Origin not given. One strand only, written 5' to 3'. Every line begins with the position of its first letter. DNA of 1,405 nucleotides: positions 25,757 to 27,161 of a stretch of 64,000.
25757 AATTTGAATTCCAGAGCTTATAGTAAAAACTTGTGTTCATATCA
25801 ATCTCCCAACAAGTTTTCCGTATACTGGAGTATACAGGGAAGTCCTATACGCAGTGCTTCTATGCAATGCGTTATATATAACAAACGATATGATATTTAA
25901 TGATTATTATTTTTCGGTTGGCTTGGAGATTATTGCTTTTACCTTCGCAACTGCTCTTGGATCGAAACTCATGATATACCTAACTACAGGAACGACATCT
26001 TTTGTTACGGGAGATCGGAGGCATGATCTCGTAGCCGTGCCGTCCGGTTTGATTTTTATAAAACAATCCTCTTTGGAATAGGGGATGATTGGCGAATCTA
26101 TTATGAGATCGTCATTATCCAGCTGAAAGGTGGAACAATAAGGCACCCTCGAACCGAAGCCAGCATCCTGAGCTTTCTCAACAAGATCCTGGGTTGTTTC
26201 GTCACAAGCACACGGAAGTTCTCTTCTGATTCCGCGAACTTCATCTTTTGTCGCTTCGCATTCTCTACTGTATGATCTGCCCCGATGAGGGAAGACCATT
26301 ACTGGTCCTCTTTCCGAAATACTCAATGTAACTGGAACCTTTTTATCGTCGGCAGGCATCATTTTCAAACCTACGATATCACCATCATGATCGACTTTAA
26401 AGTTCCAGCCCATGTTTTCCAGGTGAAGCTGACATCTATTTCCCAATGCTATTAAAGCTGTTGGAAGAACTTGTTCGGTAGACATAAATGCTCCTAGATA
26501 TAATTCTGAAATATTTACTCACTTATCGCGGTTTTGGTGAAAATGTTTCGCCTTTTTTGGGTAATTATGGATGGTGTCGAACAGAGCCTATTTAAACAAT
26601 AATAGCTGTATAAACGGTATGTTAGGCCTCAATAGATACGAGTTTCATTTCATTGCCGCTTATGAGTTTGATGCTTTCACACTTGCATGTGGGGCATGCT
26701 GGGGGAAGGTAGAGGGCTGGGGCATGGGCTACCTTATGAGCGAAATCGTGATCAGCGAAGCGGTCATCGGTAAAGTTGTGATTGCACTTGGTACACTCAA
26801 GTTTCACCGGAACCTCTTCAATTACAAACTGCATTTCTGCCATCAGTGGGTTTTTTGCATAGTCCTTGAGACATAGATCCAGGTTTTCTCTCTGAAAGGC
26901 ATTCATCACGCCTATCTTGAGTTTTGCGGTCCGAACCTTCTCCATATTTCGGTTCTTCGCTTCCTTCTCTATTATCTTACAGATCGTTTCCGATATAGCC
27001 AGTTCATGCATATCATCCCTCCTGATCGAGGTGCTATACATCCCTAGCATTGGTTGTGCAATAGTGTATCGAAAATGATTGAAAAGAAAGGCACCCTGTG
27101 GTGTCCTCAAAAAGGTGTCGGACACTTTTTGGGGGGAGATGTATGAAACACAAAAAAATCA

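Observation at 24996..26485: Two paralogous unknown proteins inserted between hypF and hypA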

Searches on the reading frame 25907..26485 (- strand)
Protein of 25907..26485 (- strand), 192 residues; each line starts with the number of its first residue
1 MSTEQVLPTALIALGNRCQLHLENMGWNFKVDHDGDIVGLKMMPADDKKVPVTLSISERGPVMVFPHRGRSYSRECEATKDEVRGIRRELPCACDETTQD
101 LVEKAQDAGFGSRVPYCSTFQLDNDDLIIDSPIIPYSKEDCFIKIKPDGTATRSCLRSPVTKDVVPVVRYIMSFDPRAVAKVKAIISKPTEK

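Call 4: search_protein_families(library=pfam, proteins=[window:25907-26485:-], max_evalue=1)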
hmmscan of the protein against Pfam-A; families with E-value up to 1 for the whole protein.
window:25907-26485:- (192 aa): 2 families
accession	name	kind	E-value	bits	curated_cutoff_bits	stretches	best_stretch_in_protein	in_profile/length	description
PF23835.1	DUF7205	-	0.01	16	27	1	43-92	49-99/128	Domain of unknown function (DUF7205)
PF13986.11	DUF4224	-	0.17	12.3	22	1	22-38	23-39/45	Domain of unknown function (DUF4224)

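Call 5: search_protein_families(library=ncbifam, proteins=[window:25907-26485:-], max_evalue=1)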
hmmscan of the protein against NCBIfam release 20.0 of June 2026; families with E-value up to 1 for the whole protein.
window:25907-26485:- (192 aa): 0 families

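Call 9: find_homologous_proteins(query=window:25907-26485:-, max_evalue=0.001)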
Query window:25907-26485:- (192 aa): 2 proteins with E <= 0.001 among 85 candidates.
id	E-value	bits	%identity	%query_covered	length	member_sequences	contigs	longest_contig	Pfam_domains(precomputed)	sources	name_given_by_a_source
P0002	9.2e-126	435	100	100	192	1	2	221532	-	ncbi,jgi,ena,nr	ncbi:MAG: hypothetical protein HN337_07850 [Deltaproteobacteria bacterium]|jgi:hypothetical protein|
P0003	1.8e-73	264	64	99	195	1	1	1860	-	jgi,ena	-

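Call 11: find_encoding_contigs(protein=P0003, flank=10000)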
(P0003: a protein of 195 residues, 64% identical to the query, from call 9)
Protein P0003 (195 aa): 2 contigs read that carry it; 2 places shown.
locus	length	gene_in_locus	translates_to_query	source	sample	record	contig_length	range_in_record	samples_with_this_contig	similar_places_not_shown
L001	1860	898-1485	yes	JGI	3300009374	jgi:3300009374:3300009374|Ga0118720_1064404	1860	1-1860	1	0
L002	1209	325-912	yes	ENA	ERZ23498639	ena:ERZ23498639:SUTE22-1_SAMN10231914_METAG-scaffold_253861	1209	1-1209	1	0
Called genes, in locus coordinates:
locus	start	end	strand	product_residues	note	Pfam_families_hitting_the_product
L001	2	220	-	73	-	?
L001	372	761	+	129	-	PF01155:HypA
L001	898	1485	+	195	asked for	-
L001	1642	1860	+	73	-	?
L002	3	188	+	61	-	?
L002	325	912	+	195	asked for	-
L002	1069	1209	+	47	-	?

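Call 25: predict_structure(alignment_id=A1)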
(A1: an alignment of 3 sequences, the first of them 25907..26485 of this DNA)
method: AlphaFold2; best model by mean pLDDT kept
length: 192 residues; sequences in the alignment: 3
mean_pLDDT: 78.9   pTM: 0.70
mean pLDDT of the five models: 78.9, 70.3, 63.4, 60.7, 58.5
residues with pLDDT >= 90: 12; 70-90: 142; 50-70: 33; < 50: 5
segments of 3 or more residues with pLDDT < 50: 1-3
pLDDT, mean of each block of 10 residues (from residue 1): 65 86 77 84 80 84 71 74 86 73 88 82 88 67 89 77 67 88 79 43
secondary structure, 60 per line:
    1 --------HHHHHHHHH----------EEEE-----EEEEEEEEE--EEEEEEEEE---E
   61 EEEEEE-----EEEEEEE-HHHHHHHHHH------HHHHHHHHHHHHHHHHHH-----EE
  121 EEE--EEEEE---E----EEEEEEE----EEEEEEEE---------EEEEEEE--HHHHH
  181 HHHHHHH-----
elements in order: H9-17 E28-31 E37-45 E48-56 E60-66 E72-78 H80-89 H96-113 E119-123 E126-130 E139-145 E150-157 E167-173 H176-187

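Call 29: search_protein_representatives(alignment_id=A1)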
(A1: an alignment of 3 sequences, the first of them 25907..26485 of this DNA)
Query: 3 sequences, 196 profile positions. Proteins with E-value up to 0.001 (for the whole library): 6; up to 1e-10: 4; up to 1e-30: 3. The best 6 are listed.
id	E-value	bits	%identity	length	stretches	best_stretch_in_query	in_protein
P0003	8.4e-105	365.1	-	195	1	1-195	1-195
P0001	1.7e-76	272.7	-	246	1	3-195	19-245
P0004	8.5e-50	185.6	-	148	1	1-107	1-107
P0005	3.4e-15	72.7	-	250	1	5-161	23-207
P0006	2.6e-07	47.0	-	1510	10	114-171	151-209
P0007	1.0e-04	38.5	-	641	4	26-60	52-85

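Call 36: find_related_loci(query=window:25907-26485:-, collection=genome_contigs, flank=10000)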
Query window:25907-26485:- (192 aa) in genome_contigs; peptide patterns used: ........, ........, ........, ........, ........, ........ (x = any residue, [..] = any of these).
35 stretches matched a pattern; 1 encode a relative of the query (tblastn E <= 1e-3); 1 distinct loci.
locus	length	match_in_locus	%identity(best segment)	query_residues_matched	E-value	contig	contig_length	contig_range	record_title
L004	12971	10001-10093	52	8-36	9e-6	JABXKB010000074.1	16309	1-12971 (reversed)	MAG: Promethearchaeota archaeon isolate Hel_238_bin13 contig-145_6994, whole genome shotgun sequence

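Call 39: find_related_loci(query=window:25907-26485:-, collection=metagenome_contigs, flank=10000)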
Query window:25907-26485:- (192 aa) in metagenome_contigs; peptide patterns used: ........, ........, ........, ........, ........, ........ (x = any residue, [..] = any of these).
54 stretches matched a pattern; 3 encode a relative of the query (tblastn E <= 1e-3); 3 distinct loci.
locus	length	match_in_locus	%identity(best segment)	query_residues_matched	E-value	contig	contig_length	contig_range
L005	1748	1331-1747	100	1-139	8e-101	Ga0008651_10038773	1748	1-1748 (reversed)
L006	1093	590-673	54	11-36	3e-6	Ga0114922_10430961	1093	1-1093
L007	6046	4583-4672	43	7-36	9e-6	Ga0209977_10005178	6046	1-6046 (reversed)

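Call 40: find_homologous_proteins(query=P0005, max_evalue=0.001)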
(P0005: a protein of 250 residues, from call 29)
Query P0005 (250 aa): 1 proteins with E <= 0.001 among 1049 candidates.
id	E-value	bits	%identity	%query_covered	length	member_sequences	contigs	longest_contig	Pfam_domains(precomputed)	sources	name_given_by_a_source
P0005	2.5e-163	559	100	100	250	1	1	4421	-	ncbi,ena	-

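Call 41: fold_search(model_id=the predicted structure, library=pdb)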
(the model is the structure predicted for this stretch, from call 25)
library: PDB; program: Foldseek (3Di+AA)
matches with E <= 10: 702; with E <= 0.001: 0
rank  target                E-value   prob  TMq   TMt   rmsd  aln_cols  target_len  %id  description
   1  6k97_B                6.3e-02  0.38  0.25  0.20  13.6       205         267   13  Crystal structure of fusion DH domain (released 2019-11-27)
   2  8cht_C                7.4e-02  0.25  0.17  0.23  14.9       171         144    9  Crystal structure of human PURA (fragment Glu57-Glu212, PUR repeat I and II) (released 2024-02-21)
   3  3k1l_B                7.9e-02  0.35  0.20  0.12  19.0       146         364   10  Crystal Structure of FANCL (released 2010-02-16)
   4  2gia_A                1.0e-01  0.14  0.16  0.19  14.9       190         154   10  Crystal structures of trypanosoma bruciei MRP1/MRP2 (released 2006-09-05)
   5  7uio_An               1.1e-01  0.16  0.19  0.06  17.3       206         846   14  Mediator-PIC Early (Composite Model) (released 2023-03-01)
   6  6z6c_AAA              1.1e-01  0.12  0.16  0.12  13.8       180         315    8  Crystal structurel of FleA lectin in complex with a monovalent inhibitor (released 2021-04-07)
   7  4agt_A                1.3e-01  0.14  0.14  0.10  13.8       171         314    9  Crystal Structure of Fucose binding lectin from Aspergillus Fumigatus (AFL) in complex with Fuc1-6GlcNAc. (released 2013-02-13)
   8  6k97_A                1.4e-01  0.25  0.25  0.19  14.3       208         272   12  Crystal structure of fusion DH domain (released 2019-11-27)
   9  5ltd_A                1.5e-01  0.20  0.17  0.11  15.9       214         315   10  Phosphate-bound Pichia angusta Atg18 (released 2017-09-20)
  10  4agi_A                1.5e-01  0.09  0.14  0.09  15.8       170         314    9  Crystal Structure of Fucose binding lectin from Aspergillus Fumigatus (AFL) in complex with seleno fucoside. (released 2013-02-06)
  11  8chv_D                1.8e-01  0.12  0.15  0.20  16.3       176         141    9  Crystal structure of human PURA (fragment Glu57-Glu212, PUR repeat I and II) R140P mutant (released 2024-02-21)
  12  2gia_G                1.8e-01  0.11  0.16  0.19  15.4       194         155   11  Crystal structures of trypanosoma bruciei MRP1/MRP2 (released 2006-09-05)
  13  7qh3_C                1.9e-01  0.41  0.20  0.27  14.3       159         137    9  Crystal structure of the anti-sigma factor RsfG from Streptomyces tsukubaensis NRRL18488 (released 2022-12-21)
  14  4d52_C                2.0e-01  0.12  0.14  0.09  13.7       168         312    9  CRYSTAL STRUCTURE OF FUCOSE BINDING LECTIN FROM ASPERGILLUS FUMIGATUS (AFL) IN COMPLEX WITH L-GALACTOPYRANOSE. (released 2015-03-11)
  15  6z6c_BBB              2.3e-01  0.12  0.14  0.09  16.2       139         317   10  Crystal structurel of FleA lectin in complex with a monovalent inhibitor (released 2021-04-07)
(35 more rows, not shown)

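Call 42: find_encoding_contigs(protein=P0005, flank=10000)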
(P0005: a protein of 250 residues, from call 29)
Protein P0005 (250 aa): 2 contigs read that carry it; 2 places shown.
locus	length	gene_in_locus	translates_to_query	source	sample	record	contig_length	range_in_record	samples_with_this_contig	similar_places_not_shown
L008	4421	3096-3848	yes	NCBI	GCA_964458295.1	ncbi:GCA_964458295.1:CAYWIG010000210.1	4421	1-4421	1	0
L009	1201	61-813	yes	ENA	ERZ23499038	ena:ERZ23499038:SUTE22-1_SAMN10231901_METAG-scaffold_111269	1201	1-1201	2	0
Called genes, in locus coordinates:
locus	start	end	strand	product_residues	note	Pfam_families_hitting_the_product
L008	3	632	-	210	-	?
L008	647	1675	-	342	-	PF02424:ApbE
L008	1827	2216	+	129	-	PF01155:HypA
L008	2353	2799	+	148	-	-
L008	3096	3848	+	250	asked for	-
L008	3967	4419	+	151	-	?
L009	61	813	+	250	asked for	-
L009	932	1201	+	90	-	?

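Call 49: search_protein_families(library=phrogs, proteins=[window:25907-26485:-, P0003, P0005], max_evalue=1)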
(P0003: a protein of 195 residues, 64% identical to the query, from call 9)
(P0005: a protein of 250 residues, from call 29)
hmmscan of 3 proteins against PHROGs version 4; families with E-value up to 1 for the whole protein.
window:25907-26485:- (192 aa): 0 families

P0003 (195 aa): 0 families

P0005 (250 aa): 0 families

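Call 50: search_protein_families(library=padloc, proteins=[window:25907-26485:-, P0003, P0005], max_evalue=1)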
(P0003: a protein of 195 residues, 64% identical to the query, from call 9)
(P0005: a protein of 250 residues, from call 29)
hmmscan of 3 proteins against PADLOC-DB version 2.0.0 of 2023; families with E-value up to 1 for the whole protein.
window:25907-26485:- (192 aa): 0 families

P0003 (195 aa): 0 families

P0005 (250 aa): 0 families

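Call 51: search_solved_structures(query=A4, max_evalue=10)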
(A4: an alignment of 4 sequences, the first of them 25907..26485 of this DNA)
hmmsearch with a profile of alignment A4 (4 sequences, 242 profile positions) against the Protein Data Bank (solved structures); distinct sequences matched with E-value up to 10: 3.
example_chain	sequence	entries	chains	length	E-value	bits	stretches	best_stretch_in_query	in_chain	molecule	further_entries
5lji_A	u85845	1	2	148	1.6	11.3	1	128-170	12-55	Flavodoxin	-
6t3t_B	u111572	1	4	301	1.6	11.3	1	15-67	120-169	4-hydroxy-tetrahydrodipicolinate synthase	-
5ljl_A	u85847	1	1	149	1.6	11.3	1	128-170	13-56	Flavodoxin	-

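Call 66: fold_search(model_id=the predicted structure, library=viral)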
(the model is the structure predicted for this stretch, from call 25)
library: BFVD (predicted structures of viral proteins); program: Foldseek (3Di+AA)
matches with E <= 10: 887; with E <= 0.001: 0
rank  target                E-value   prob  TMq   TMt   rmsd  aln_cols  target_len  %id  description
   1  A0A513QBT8            2.9e-03  0.87  0.22  0.08  18.2       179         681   13  Uncharacterized protein [Shigella phage MK-13]
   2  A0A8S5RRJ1            3.9e-03  0.75  0.21  0.23  16.4       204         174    9  Bacterial toxin RNase RnlA/LsoA N-terminal domain-containing protein [Podoviridae sp. ctXdu7]
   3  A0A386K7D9            4.1e-03  0.80  0.23  0.18  16.8       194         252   10  Uncharacterized protein [Dickeya phage vB_DsoM_JA11]
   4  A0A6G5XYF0            9.4e-03  0.66  0.23  0.17  15.7       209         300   12  (no name in the UniProt tables at hand)
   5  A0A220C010            2.2e-02  0.41  0.20  0.18  20.4       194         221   10  (no name in the UniProt tables at hand)
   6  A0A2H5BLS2            2.8e-02  0.72  0.23  0.29  14.7       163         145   12  Uncharacterized protein [Streptomyces phage Omar]
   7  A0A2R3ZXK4            3.0e-02  0.41  0.22  0.15  14.2       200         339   10  Uncharacterized protein [Staphylococcus phage phiSA_BS2]
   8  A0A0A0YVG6            3.8e-02  0.35  0.23  0.06  18.3       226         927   11  Uncharacterized protein [Erwinia phage phiEa2809]
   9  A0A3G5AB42            5.2e-02  0.21  0.20  0.11  19.0       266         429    9  Uncharacterized protein [Hyperionvirus sp.]
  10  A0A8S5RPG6            5.5e-02  0.23  0.17  0.17  15.0       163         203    8  Uncharacterized protein [virus sp. ctrcb4]
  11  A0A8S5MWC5            5.9e-02  0.33  0.21  0.10  14.0       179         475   12  Uncharacterized protein [Myoviridae sp. ct3wi9]
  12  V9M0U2                5.9e-02  0.11  0.15  0.11  18.2       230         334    9  Uncharacterized protein [Vibrio phage VP4B]
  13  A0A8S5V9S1            7.3e-02  0.41  0.15  0.11  15.1       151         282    7  Valine-glycine repeat protein [Ackermannviridae sp. ctUml7]
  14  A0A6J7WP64            8.2e-02  0.28  0.19  0.21  14.9       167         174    8  Uncharacterized protein [uncultured Caudovirales phage]
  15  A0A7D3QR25            8.2e-02  0.25  0.24  0.11  20.0       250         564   10  (no name in the UniProt tables at hand)
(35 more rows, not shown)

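Call 76: search_protein_families(library=pfam, proteins=[P0003, P0005], max_evalue=1)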
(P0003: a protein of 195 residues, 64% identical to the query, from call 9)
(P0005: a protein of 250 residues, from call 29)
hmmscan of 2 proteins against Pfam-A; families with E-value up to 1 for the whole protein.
P0003 (195 aa): 0 families

P0005 (250 aa): 0 families

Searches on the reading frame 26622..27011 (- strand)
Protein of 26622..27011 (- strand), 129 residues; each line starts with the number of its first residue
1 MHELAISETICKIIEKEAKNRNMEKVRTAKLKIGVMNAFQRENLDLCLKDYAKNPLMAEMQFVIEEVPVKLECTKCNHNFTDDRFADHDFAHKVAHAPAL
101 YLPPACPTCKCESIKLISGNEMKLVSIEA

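Call 69: search_solved_structures(query=window:26622-27011:-, max_evalue=0.01, show_alignments=3)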
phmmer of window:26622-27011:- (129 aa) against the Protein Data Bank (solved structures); distinct sequences matched with E-value up to 0.01: 3.
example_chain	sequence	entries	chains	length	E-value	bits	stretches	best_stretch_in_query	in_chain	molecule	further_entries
6g81_A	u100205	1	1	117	4.4e-05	27.1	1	1-82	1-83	Hydrogenase maturation factor HypA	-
2kdx_A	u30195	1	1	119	4.7e-05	27.1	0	1-82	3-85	Hydrogenase/urease nickel incorporation protein hypA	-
3a43_A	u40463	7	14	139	0.0016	22.1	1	1-124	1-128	Hydrogenase nickel incorporation protein hypA | Probable hydrogenase nickel incorporation protein HypA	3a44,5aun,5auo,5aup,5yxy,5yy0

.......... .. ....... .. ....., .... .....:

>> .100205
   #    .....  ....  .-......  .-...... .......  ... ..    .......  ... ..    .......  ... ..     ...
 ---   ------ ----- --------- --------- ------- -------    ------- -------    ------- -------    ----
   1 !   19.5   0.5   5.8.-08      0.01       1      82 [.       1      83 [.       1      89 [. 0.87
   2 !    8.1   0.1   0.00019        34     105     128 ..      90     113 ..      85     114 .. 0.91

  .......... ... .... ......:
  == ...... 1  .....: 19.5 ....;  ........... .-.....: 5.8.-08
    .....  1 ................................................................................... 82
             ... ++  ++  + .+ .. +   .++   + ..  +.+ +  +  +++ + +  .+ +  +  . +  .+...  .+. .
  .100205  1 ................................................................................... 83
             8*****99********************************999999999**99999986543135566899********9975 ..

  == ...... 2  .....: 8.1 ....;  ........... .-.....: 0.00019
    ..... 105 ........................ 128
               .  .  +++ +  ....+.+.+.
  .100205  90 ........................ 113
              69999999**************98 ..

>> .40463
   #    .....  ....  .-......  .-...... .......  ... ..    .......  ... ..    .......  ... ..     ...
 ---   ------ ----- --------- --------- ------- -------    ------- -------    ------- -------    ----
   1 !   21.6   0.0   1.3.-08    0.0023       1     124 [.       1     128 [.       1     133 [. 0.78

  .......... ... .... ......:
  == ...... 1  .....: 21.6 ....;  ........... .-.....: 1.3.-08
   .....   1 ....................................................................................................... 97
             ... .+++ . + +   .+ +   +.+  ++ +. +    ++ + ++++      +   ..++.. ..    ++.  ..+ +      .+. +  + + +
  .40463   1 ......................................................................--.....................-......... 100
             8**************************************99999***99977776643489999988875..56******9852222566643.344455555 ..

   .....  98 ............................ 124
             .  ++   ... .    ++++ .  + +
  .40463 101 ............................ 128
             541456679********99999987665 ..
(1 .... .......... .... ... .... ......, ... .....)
